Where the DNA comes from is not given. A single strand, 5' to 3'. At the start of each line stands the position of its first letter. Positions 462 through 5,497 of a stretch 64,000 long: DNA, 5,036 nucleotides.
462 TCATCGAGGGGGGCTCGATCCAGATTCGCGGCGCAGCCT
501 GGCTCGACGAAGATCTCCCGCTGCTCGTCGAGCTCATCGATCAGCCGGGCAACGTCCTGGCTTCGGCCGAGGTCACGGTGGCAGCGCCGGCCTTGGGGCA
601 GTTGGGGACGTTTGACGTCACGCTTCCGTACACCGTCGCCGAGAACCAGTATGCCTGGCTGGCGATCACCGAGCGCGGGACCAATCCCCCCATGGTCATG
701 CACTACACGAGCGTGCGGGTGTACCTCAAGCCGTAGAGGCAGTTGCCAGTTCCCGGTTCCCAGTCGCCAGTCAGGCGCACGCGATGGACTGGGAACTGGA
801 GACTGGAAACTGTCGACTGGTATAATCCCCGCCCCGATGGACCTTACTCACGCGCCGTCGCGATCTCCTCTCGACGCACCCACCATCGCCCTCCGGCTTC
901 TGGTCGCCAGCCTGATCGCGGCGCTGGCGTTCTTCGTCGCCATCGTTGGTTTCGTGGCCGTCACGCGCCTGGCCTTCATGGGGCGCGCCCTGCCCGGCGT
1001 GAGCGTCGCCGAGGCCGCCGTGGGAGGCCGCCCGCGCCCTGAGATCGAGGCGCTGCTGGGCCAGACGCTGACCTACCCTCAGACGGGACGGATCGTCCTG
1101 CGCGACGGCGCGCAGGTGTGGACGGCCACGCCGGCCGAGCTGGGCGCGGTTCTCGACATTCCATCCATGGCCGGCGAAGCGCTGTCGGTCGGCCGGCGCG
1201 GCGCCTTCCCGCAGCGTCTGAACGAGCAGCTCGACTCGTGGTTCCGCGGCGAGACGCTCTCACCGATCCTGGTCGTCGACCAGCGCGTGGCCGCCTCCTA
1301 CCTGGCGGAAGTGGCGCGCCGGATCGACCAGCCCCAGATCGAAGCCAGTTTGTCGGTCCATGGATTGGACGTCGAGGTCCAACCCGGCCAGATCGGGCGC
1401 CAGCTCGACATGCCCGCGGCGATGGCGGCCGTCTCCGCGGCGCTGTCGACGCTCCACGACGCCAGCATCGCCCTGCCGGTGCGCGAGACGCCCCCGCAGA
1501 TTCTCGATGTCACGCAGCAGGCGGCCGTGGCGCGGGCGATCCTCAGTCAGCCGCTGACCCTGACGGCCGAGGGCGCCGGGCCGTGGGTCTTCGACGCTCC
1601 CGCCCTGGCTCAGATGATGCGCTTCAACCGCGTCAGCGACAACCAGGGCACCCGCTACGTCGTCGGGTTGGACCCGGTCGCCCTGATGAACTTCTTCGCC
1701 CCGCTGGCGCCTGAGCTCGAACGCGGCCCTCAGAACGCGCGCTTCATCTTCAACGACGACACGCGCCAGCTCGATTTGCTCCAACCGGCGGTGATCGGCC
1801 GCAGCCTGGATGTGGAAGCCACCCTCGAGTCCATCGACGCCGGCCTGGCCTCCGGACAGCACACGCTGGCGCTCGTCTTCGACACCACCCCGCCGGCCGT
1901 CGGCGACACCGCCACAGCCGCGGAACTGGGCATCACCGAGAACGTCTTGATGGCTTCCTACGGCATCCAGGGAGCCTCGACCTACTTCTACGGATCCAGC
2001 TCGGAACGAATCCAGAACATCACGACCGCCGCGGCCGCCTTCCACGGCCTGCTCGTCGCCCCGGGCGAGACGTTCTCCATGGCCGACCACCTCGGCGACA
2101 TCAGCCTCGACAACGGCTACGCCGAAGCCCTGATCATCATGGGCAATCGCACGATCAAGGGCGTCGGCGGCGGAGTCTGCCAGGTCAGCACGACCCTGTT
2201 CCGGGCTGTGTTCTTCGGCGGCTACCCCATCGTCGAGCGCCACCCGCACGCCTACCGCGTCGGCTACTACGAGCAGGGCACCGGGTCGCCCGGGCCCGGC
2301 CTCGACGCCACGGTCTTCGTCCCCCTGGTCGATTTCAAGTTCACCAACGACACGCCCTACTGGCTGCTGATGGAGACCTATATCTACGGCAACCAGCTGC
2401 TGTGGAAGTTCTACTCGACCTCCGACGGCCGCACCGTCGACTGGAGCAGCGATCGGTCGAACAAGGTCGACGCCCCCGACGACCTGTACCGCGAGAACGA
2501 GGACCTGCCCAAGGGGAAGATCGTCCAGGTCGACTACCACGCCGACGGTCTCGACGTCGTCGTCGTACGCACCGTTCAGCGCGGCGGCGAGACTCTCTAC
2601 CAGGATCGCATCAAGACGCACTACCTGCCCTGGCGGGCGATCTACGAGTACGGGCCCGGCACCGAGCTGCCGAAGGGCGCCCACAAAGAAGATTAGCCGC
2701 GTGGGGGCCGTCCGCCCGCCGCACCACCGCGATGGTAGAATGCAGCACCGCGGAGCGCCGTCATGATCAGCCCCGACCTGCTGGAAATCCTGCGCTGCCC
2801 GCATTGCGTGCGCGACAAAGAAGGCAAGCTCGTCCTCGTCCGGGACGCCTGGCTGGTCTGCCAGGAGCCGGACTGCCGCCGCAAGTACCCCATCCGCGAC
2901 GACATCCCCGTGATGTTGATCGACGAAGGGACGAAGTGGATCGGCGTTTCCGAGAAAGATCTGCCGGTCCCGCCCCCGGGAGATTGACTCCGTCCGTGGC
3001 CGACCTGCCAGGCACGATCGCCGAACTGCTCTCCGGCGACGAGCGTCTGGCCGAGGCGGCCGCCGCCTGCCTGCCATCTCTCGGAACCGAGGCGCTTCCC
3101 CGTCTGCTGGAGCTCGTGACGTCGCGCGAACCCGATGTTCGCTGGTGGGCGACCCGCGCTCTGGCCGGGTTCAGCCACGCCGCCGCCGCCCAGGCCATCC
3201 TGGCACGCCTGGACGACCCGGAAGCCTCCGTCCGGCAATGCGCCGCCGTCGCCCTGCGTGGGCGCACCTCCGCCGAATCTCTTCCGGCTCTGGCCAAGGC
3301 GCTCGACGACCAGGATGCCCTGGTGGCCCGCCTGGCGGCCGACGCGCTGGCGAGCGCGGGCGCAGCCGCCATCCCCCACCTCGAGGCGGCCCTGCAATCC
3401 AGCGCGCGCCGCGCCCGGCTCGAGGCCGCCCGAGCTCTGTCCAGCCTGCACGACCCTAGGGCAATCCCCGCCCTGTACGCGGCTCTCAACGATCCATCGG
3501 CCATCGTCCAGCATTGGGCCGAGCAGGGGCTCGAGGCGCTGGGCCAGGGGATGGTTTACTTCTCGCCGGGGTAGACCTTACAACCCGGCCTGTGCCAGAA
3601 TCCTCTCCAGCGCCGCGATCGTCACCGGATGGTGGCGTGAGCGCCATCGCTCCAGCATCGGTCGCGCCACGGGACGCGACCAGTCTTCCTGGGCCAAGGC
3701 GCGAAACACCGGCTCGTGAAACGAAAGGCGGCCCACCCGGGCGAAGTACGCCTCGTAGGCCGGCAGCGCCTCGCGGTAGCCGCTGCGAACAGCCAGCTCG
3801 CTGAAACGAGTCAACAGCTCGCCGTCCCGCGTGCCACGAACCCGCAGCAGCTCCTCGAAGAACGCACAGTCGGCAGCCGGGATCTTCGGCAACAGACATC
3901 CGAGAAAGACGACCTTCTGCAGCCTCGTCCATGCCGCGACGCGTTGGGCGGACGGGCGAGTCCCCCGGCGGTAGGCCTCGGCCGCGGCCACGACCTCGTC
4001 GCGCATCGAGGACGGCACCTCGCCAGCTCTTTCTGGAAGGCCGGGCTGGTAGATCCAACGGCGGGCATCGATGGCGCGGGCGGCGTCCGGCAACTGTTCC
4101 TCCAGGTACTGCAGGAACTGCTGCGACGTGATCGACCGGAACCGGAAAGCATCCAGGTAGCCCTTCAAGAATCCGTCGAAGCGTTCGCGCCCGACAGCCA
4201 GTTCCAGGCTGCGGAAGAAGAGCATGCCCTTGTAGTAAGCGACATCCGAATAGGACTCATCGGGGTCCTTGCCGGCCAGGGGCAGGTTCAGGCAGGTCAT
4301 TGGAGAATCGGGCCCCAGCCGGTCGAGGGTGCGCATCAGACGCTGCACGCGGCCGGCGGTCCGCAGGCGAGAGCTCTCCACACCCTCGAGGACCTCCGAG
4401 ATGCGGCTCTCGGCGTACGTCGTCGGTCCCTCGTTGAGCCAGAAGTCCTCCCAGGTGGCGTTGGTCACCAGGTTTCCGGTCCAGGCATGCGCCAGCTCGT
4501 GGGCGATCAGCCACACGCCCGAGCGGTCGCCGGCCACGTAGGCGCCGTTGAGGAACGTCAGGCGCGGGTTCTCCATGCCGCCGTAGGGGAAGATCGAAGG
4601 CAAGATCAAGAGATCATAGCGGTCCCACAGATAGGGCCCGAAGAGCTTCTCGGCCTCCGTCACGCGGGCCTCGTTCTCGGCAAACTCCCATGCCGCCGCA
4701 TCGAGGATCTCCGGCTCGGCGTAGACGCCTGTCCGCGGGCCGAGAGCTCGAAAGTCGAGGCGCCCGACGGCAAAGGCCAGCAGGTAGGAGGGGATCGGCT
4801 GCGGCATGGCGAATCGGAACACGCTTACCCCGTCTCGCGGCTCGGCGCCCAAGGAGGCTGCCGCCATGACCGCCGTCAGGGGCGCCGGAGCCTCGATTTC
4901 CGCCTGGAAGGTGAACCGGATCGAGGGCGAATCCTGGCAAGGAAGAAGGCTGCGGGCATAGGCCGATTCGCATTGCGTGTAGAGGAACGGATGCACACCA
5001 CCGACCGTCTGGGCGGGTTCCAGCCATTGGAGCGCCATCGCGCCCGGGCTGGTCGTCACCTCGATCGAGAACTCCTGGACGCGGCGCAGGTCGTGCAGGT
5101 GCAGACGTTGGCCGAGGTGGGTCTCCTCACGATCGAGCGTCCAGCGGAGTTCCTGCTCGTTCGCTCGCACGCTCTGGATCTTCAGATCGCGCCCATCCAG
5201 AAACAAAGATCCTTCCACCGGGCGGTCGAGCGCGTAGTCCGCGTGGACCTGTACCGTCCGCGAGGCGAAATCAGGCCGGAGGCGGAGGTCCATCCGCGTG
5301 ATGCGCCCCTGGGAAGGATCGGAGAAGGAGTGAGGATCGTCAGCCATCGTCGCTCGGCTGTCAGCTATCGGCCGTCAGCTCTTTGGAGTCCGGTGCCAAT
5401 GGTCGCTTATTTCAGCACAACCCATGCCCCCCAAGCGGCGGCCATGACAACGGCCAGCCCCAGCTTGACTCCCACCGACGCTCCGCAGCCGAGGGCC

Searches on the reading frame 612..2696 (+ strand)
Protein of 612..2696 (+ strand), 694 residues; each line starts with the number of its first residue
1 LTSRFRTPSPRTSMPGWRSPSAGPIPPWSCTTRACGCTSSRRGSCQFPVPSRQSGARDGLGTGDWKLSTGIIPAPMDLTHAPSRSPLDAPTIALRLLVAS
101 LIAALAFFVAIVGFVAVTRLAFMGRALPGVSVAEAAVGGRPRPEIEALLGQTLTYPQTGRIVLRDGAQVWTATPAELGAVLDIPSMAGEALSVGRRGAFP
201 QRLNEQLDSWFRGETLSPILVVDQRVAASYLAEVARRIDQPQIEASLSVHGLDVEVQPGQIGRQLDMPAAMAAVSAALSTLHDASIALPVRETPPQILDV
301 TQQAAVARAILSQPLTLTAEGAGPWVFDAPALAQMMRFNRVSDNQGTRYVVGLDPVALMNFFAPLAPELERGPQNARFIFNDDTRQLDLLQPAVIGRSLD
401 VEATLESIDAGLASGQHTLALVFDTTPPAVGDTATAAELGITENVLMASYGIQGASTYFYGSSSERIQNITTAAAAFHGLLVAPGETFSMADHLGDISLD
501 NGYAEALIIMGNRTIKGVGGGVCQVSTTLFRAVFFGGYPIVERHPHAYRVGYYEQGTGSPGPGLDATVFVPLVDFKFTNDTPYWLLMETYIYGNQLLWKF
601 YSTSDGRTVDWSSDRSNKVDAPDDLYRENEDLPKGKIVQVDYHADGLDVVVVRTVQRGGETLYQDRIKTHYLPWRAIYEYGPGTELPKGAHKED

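Call 54: search_protein_families(library=pfam, proteins=[window:612-2696:+], max_evalue=0.00001)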
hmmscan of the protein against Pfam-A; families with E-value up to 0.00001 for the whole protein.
window:612-2696:+ (694 aa): 2 families
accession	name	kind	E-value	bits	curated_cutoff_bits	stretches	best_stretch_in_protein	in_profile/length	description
PF04294.18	VanW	-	2.8e-40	137.2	27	1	466-601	2-130/130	VanW like protein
PF12229.13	PG_binding_4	-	7.2e-27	94.3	22.1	2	170-281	1-111/117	Putative peptidoglycan binding domain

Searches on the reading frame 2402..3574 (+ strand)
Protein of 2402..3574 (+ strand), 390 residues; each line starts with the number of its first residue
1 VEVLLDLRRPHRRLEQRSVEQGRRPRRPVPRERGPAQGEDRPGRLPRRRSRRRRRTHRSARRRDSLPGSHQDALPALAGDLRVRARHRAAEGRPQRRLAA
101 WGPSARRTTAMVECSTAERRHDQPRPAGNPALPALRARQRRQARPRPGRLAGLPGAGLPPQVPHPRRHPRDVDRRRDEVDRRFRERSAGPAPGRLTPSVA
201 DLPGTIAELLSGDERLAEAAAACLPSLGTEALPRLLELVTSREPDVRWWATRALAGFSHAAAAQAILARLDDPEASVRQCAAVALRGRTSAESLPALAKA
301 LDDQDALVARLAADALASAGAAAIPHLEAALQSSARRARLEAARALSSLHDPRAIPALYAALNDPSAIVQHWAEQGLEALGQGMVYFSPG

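Call 54: search_protein_families(library=pfam, proteins=[window:2402-3574:+], max_evalue=0.00001)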
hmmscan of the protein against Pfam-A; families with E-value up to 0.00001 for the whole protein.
window:2402-3574:+ (390 aa): 4 families
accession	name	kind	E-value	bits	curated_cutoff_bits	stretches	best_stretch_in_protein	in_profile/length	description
PF13646.12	HEAT_2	-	7e-22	78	27.7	2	294-378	1-88/88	HEAT repeats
PF02985.28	HEAT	-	9.2e-13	47.6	23.5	0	232-257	2-27/31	HEAT repeat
PF03130.22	HEAT_PBS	-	1.2e-11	44.3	20.9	0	339-364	2-27/27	PBS lyase HEAT-like repeat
PF13513.12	HEAT_EZ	-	2.4e-07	31.5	27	0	264-285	31-52/55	HEAT-like repeat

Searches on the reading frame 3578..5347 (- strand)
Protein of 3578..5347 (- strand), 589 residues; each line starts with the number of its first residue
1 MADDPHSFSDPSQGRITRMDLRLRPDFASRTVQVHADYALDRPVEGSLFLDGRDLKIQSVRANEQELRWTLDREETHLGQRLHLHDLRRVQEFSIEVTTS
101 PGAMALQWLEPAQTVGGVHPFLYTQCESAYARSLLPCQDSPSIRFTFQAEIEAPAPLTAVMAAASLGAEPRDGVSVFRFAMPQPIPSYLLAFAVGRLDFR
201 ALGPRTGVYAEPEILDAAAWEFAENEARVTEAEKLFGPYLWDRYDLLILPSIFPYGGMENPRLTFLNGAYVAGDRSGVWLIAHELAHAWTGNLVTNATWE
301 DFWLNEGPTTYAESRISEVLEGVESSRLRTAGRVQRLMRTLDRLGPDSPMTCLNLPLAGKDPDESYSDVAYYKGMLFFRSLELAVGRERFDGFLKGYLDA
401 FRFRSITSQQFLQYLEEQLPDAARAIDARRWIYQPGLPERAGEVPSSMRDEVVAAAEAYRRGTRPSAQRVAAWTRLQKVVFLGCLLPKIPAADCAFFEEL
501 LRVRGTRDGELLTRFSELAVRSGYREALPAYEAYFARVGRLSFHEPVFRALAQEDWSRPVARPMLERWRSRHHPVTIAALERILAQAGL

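Call 8: search_protein_families(library=pfam, proteins=[window:3578-5347:-], max_evalue=0.00001)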
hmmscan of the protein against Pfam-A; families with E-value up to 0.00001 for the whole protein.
window:3578-5347:- (589 aa): 3 families
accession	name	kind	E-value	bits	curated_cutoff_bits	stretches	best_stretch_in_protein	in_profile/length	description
PF01433.26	Peptidase_M1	-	1.3e-39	136.5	27.7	1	232-419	14-207/218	Peptidase family M1 domain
PF17900.6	Peptidase_M1_N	-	1.4e-14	55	25.8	1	20-189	6-186/186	Peptidase M1 N-terminal domain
PF09127.17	Leuk-A4-hydro_C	-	3.7e-14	53.2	27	1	473-584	1-112/112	Leukotriene A4 hydrolase, C-terminal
